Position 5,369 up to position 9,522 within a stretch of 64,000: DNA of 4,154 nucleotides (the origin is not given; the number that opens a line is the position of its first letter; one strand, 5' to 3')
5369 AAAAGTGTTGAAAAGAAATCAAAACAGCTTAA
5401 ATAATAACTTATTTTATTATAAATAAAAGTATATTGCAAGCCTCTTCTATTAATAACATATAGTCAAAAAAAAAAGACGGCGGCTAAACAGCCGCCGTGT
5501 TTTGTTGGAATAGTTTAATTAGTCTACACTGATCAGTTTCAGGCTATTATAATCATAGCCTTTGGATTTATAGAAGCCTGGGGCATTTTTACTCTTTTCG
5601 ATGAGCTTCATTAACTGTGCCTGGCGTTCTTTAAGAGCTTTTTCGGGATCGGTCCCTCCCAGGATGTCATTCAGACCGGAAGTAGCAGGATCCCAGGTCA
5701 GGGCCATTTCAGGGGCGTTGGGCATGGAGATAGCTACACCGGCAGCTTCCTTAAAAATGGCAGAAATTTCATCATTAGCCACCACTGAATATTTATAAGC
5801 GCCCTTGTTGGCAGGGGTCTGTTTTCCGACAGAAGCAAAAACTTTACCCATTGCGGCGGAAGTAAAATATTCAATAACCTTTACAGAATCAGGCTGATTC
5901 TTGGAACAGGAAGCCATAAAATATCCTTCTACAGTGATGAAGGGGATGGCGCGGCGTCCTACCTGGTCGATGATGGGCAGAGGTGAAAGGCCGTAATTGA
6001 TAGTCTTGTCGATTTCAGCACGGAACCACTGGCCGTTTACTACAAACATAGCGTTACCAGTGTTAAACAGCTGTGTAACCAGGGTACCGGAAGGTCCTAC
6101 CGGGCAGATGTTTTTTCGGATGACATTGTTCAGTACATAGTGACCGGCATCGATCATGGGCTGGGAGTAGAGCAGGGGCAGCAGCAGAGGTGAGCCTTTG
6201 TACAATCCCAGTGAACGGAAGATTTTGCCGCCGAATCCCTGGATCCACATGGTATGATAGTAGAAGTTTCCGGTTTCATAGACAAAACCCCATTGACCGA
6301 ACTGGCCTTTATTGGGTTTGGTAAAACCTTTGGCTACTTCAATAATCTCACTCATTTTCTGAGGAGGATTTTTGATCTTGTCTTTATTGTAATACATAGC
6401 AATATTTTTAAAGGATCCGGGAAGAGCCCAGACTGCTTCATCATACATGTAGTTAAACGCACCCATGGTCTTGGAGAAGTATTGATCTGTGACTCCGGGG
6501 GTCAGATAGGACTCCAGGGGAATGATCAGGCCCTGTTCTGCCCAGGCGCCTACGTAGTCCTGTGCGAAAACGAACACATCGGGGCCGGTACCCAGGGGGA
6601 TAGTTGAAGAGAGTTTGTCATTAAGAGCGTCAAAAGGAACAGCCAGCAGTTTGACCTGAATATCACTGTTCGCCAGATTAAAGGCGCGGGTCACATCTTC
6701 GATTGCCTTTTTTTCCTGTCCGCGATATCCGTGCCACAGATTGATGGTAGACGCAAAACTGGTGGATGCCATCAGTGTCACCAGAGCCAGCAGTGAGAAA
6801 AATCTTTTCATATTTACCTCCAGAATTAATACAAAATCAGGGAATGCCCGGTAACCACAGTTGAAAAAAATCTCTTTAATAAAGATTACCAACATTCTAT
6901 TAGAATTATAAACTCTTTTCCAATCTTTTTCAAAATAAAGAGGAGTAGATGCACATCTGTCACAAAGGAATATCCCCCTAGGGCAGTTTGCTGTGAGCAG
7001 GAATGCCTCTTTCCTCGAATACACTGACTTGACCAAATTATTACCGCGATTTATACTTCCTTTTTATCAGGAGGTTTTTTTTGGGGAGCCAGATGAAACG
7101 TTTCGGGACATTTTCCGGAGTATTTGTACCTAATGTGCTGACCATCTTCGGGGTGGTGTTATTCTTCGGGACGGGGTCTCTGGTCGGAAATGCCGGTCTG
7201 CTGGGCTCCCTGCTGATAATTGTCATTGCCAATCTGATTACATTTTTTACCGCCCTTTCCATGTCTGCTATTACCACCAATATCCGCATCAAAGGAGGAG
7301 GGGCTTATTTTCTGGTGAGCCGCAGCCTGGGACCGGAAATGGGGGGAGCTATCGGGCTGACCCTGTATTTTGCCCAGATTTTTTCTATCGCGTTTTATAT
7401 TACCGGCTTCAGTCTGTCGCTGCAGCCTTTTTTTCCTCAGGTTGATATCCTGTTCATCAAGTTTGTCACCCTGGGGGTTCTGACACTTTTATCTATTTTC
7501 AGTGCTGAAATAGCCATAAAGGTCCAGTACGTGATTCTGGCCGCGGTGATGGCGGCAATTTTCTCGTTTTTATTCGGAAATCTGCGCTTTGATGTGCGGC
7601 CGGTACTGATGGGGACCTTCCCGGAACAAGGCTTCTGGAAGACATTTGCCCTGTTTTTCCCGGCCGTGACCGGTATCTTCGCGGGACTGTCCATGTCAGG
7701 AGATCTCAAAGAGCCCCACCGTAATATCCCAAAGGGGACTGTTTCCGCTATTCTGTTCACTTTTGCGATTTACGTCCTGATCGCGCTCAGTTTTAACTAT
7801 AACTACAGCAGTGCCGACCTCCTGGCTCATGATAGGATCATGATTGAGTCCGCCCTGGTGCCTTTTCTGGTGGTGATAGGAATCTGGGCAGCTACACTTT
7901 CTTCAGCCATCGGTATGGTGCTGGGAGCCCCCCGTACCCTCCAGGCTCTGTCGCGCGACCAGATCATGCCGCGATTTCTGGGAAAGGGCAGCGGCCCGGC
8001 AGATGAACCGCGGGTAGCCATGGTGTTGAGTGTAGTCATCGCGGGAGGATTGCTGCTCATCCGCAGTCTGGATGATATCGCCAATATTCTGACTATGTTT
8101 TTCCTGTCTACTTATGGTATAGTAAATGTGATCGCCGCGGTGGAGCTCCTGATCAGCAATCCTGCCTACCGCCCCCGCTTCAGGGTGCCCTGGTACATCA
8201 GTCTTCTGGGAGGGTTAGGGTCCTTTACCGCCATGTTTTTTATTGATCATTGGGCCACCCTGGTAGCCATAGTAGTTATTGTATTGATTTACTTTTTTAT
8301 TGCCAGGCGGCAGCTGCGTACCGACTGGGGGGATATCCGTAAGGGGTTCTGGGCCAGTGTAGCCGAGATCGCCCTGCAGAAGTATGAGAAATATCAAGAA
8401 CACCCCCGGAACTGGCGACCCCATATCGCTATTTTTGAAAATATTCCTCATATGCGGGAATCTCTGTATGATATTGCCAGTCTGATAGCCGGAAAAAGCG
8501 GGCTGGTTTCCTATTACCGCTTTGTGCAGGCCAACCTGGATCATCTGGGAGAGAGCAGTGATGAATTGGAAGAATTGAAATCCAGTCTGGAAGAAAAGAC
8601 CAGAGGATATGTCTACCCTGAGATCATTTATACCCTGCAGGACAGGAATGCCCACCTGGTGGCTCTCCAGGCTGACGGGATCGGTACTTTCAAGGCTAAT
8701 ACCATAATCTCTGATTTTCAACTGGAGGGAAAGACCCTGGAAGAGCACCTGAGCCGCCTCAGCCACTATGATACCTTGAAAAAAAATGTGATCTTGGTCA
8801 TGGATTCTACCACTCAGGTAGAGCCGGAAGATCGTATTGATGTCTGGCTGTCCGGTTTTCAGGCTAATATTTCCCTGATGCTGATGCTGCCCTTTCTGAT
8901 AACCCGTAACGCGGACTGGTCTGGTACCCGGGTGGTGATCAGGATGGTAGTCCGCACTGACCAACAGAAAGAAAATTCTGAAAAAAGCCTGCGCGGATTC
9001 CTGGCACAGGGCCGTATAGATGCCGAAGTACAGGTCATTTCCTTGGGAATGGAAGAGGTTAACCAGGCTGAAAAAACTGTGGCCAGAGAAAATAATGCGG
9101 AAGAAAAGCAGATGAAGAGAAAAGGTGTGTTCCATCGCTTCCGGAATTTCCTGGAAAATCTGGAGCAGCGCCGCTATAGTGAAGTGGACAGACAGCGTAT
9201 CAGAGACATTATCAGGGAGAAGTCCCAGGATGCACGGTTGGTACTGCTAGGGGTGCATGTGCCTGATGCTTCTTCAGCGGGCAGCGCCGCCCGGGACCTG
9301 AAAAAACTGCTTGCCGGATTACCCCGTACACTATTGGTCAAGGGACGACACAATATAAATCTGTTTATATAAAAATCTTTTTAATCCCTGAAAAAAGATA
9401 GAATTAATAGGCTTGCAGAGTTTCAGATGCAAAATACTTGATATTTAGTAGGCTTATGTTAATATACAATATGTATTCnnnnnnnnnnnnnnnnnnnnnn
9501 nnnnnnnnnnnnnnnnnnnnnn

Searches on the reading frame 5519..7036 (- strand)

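Call 27: search_protein_families(library=pfam, proteins=[window:5519-7036:-], max_evalue=0.00001)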
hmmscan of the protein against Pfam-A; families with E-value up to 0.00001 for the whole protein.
window:5519-7036:- (505 aa): 2 families
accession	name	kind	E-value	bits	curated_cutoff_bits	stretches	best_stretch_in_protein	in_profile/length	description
PF01547.30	SBP_bac_1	-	5.4e-25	89.5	26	1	111-396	9-305/307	Bacterial extracellular solute-binding protein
PF13416.11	SBP_bac_8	-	6.3e-24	85.7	27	1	117-422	4-274/279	Bacterial extracellular solute-binding protein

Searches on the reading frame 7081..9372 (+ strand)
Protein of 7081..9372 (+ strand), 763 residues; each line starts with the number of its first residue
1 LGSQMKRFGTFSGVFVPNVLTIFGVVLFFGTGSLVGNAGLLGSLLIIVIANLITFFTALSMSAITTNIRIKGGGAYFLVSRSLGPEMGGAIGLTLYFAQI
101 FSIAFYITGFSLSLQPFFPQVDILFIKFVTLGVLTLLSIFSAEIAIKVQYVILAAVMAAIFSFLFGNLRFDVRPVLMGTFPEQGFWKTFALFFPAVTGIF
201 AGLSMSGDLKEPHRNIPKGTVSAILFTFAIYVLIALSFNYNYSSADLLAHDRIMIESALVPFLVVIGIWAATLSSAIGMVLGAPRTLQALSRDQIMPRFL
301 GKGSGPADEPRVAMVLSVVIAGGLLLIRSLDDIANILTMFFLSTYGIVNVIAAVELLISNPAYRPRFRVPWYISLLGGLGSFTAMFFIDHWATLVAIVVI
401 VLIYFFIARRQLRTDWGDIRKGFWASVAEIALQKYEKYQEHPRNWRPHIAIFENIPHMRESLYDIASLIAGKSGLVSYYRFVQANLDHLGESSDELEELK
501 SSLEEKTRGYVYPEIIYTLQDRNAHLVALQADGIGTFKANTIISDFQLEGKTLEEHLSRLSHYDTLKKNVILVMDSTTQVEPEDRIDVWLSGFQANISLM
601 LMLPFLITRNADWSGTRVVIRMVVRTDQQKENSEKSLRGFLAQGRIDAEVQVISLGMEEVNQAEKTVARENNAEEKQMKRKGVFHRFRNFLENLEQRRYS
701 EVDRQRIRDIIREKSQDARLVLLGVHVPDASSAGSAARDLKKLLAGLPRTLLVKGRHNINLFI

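Call 27: search_protein_families(library=pfam, proteins=[window:7081-9372:+], max_evalue=0.00001)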
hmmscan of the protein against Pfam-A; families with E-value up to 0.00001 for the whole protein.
window:7081-9372:+ (763 aa): 3 families
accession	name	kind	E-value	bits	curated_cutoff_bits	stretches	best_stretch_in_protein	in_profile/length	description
PF00324.27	AA_permease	-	4.8e-56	190.8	24.6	1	13-449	1-468/470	Amino acid permease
PF13520.12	AA_permease_2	-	1.4e-15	57.6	27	1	22-407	14-401/427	Amino acid permease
PF03522.20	SLC12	-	3e-12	46.7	27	1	563-758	212-411/418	Solute carrier family 12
